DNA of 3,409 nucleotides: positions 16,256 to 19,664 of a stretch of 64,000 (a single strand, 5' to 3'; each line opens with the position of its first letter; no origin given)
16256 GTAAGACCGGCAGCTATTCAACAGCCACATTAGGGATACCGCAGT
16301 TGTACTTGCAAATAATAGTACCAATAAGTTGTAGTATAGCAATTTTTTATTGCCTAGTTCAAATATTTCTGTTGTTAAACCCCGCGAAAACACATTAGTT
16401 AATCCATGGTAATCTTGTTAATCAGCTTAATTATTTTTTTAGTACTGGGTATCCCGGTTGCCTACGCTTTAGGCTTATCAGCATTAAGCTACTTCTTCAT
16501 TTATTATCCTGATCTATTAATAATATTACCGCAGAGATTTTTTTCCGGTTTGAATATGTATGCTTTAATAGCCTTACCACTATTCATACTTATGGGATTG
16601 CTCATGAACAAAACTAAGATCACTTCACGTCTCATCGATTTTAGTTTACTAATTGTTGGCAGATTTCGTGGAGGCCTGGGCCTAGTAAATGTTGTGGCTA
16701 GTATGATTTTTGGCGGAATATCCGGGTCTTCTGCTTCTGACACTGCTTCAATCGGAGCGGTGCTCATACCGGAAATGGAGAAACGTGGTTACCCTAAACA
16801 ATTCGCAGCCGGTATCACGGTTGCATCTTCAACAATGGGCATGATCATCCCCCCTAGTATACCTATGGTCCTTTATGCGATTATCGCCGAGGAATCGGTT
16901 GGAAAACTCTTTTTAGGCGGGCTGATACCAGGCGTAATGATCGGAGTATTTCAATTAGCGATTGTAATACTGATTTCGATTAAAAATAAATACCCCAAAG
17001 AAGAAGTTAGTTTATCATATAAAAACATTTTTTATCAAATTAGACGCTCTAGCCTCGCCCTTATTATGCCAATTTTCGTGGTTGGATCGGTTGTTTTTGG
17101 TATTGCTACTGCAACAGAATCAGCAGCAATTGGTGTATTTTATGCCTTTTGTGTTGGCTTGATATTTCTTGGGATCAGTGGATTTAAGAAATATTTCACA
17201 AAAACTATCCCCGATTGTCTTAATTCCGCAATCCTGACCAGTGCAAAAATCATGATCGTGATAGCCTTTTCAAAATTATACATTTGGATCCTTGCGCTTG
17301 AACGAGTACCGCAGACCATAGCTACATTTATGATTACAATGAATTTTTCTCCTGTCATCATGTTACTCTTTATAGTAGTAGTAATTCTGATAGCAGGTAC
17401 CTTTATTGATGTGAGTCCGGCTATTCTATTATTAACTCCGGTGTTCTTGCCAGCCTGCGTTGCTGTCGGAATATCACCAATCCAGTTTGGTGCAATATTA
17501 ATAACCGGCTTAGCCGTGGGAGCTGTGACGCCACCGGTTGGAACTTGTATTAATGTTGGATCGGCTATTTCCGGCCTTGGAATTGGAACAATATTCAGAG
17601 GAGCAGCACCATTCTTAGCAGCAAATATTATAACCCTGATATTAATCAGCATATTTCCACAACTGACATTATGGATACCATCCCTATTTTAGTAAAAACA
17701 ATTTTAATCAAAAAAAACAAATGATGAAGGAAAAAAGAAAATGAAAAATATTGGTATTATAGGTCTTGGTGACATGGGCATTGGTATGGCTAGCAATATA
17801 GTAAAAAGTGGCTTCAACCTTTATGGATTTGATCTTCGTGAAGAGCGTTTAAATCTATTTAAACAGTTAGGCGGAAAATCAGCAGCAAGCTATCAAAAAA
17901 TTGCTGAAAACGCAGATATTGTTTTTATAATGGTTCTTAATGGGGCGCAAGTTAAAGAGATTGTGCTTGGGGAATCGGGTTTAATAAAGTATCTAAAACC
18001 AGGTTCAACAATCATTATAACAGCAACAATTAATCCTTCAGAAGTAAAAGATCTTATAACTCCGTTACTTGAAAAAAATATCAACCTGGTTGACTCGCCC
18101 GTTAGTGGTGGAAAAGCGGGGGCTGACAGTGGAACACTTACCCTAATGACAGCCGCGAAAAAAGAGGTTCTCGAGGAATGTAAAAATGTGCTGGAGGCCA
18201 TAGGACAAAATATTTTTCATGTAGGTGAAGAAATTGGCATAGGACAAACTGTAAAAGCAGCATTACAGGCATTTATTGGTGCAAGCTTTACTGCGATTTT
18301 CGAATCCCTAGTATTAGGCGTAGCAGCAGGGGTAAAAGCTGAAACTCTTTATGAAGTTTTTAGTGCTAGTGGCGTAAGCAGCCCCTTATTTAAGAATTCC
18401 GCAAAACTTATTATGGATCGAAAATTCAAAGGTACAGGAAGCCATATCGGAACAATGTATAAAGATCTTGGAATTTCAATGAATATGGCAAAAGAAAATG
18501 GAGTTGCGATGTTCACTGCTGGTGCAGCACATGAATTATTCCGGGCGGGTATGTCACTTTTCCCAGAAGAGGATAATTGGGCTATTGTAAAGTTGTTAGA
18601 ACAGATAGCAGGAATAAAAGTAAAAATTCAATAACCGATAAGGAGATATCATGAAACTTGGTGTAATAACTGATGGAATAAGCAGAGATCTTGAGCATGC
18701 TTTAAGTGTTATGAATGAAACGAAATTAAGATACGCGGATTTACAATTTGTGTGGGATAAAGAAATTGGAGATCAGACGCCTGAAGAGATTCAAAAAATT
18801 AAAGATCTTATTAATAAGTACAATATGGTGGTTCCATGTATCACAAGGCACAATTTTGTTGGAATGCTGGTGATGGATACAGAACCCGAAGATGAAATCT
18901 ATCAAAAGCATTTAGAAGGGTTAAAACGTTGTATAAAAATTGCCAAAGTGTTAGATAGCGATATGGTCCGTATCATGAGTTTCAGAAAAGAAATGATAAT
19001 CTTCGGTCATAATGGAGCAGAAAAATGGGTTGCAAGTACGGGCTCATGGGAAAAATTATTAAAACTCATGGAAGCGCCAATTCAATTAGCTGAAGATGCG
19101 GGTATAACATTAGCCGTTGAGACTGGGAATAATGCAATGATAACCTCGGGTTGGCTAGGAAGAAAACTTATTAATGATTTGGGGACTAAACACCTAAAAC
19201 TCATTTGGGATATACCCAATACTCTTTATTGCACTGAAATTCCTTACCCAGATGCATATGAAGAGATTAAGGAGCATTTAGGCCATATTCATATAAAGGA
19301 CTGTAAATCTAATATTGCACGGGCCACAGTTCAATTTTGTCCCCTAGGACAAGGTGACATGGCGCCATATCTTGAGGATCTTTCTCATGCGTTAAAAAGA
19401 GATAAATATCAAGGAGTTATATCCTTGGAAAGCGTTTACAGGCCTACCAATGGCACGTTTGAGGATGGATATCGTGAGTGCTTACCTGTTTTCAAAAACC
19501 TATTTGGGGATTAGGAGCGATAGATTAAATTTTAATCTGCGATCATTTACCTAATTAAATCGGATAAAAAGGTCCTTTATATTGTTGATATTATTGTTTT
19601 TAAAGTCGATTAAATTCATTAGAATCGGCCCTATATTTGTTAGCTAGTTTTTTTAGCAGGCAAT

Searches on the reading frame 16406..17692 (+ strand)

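Call 7: search_protein_families(library=ncbifam, proteins=[window:16406-17692:+], max_evalue=0.00001)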
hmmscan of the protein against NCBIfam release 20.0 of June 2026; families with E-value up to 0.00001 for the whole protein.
window:16406-17692:+ (428 aa): 3 families
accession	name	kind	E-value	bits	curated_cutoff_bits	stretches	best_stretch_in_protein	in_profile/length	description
TIGR00786.1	dctM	subfamily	2.2e-110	369.2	268.45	1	15-425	1-405/405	TRAP transporter large permease subunit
NF011634.1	PRK15060.1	equivalog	8.2e-62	209.6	800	1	2-420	4-416/425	2,3-diketo-L-gulonate TRAP transporter large permease YiaN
TIGR02123.1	TRAP_fused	subfamily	6.4e-25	87.9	320.65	1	58-391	172-505/615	TRAP transporter fused permease subunit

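Call 8: search_protein_families(library=pfam, proteins=[window:16406-17692:+], max_evalue=0.00001)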
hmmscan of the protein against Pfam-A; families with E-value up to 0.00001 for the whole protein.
window:16406-17692:+ (428 aa): 1 family
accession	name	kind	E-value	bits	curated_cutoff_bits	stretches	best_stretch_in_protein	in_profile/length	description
PF06808.19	DctM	-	6.8e-102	341.8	23.8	1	5-420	1-413/413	Tripartite ATP-independent periplasmic transporter, DctM component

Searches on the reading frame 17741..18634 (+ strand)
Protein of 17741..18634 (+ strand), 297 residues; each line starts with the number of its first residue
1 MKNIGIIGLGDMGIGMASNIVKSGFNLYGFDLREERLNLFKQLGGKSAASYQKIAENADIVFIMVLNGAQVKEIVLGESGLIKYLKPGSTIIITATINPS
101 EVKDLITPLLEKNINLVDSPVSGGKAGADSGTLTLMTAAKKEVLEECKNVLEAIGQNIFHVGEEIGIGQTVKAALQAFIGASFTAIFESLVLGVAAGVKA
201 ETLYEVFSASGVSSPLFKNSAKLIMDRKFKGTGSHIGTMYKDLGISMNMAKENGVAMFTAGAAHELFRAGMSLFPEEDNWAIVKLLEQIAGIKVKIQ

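Call 7: search_protein_families(library=ncbifam, proteins=[window:17741-18634:+], max_evalue=0.00001)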
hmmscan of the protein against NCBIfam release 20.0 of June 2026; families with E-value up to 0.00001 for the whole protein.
window:17741-18634:+ (297 aa): 11 families
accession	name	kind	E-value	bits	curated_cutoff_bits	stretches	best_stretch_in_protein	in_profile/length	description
NF043037.1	ThreonDh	equivalog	3.2e-67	227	350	1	2-292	3-290/297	L-threonate dehydrogenase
NF008592.0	PRK11559.1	equivalog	1.1e-56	192.3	397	1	2-295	3-295/296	2-hydroxy-3-oxopropionate reductase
TIGR01505.1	tartro_sem_red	equivalog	3.2e-56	190.7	340.75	1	4-294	2-291/291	2-hydroxy-3-oxopropionate reductase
TIGR01692.1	HIBADH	equivalog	1.4e-45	155.9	291.6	1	7-283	2-284/288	3-hydroxyisobutyrate dehydrogenase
NF012005.0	PRK15461.1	equivalog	2.9e-38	131.8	348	1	1-295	1-295/298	sulfolactaldehyde 3-reductase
NF011633.0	PRK15059.1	equivalog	1.7e-36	125.9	451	1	4-293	3-290/292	2-hydroxy-3-oxopropionate reductase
NF007161.0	PRK09599.1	subfamily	1.2e-16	60.9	271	1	3-162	2-164/302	NADP-dependent phosphogluconate dehydrogenase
TIGR00872.1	gnd_rel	equivalog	1.1e-13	51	297.2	1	1-156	1-153/299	phosphogluconate dehydrogenase (NAD(+)-dependent, decarboxylating)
TIGR00873.1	gnd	equivalog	1.5e-10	40.5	426.7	1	3-156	1-158/467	decarboxylating NADP(+)-dependent phosphogluconate dehydrogenase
NF006765.0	PRK09287.1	equivalog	1.6e-10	40.4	413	1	2-157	4-163/476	NADP-dependent phosphogluconate dehydrogenase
TIGR03026.1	NDP-sugDHase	subfamily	9.6e-06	24.6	189.8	0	3-41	2-40/413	nucleotide sugar dehydrogenase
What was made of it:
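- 17741..19514 (+): Beta-hydroxyacid dehydrogenase (17741-18634) and a second xylose-isomerase-like TIM barrel (18651-19514); function unknown, membership of the system uncertain. Below every NCBIfam cut-off; the best is L-threonate dehydrogenase at 227 bits against 350 (call 7).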

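Call 8: search_protein_families(library=pfam, proteins=[window:17741-18634:+], max_evalue=0.00001)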
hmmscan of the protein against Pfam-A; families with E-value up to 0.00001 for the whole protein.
window:17741-18634:+ (297 aa): 4 families
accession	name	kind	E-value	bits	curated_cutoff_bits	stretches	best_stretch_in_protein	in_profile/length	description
PF03446.21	NAD_binding_2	-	3e-45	154.6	21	1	3-162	1-161/161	NAD binding domain of 6-phosphogluconate dehydrogenase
PF14833.11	NAD_binding_11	-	5.9e-21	75.4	30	1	166-286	1-122/122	NAD-binding of NADP-dependent 3-hydroxyisobutyrate dehydrogenase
PF03807.23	F420_oxidored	-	4.7e-08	34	21.6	1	4-65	2-67/94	NADP oxidoreductase coenzyme F420-dependent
PF02826.25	2-Hacid_dh_C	-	6.4e-07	29.4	25.1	1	2-115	37-147/178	D-isomer specific 2-hydroxyacid dehydrogenase, NAD binding domain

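Call 54: search_solved_structures(query=window:17741-18634:+, max_evalue=1e-30)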
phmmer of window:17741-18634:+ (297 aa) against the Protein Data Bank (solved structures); distinct sequences matched with E-value up to 1e-30: 10.
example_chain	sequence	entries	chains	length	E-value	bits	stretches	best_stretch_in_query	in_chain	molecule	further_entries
3cky_A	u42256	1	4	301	9.7e-50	173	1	3-294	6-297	2-hydroxymethyl glutarate dehydrogenase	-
3g0o_A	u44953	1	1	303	6.6e-44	153.8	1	3-286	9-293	3-hydroxyisobutyrate dehydrogenase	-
5je8_A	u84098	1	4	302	3.4e-41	144.9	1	1-282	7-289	3-hydroxyisobutyrate dehydrogenase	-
1vpd_A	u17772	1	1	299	1.7e-39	139.4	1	3-293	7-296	TARTRONATE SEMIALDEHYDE REDUCTASE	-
3q3c_A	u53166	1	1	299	1.6e-37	132.9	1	1-285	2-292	Probable 3-hydroxyisobutyrate dehydrogenase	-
3obb_A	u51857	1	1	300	1.6e-37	132.9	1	1-285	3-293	Probable 3-hydroxyisobutyrate dehydrogenase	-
3pef_A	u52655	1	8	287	4e-35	125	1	3-287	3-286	6-phosphogluconate dehydrogenase, NAD-binding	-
1yb4_A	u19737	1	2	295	4e-34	121.8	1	3-293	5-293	tartronic semialdehyde reductase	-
3w6u_A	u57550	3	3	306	1.5e-33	119.8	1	3-269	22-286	6-phosphogluconate dehydrogenase, NAD-binding protein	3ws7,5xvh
3w6z_A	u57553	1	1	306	1.1e-32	117.1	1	3-269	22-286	6-phosphogluconate dehydrogenase, NAD-binding protein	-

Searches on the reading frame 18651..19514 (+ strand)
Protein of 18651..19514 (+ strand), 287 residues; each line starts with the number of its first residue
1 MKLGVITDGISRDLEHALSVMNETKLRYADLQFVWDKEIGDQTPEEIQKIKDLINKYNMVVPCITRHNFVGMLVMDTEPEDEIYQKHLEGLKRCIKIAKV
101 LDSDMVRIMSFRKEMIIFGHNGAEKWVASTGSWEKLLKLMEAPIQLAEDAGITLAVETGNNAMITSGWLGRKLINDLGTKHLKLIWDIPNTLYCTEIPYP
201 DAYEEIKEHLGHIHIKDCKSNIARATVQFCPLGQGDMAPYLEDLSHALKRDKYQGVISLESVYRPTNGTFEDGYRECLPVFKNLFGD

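Call 7: search_protein_families(library=ncbifam, proteins=[window:18651-19514:+], max_evalue=0.00001)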
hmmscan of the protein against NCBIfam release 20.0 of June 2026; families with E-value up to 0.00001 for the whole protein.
window:18651-19514:+ (287 aa): 1 family
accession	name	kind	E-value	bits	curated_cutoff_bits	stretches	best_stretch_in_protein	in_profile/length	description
NF009688.0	PRK13209.1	subfamily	7.6e-06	25.1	317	0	45-260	57-253/286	L-ribulose-5-phosphate 3-epimerase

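Call 8: search_protein_families(library=pfam, proteins=[window:18651-19514:+], max_evalue=0.00001)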
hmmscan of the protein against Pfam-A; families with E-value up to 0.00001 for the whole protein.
window:18651-19514:+ (287 aa): 1 family
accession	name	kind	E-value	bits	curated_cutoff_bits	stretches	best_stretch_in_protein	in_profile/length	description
PF01261.30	AP_endonuc_2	-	3.9e-26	92.7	31.1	1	38-276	21-241/249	Xylose isomerase-like TIM barrel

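Call 53: search_solved_structures(query=window:18651-19514:+, max_evalue=0.001)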
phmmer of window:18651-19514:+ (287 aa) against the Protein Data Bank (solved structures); distinct sequences matched with E-value up to 0.001: 0.
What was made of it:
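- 17741..19514 (+): The TIM barrel has no PDB sequence match (call 53).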
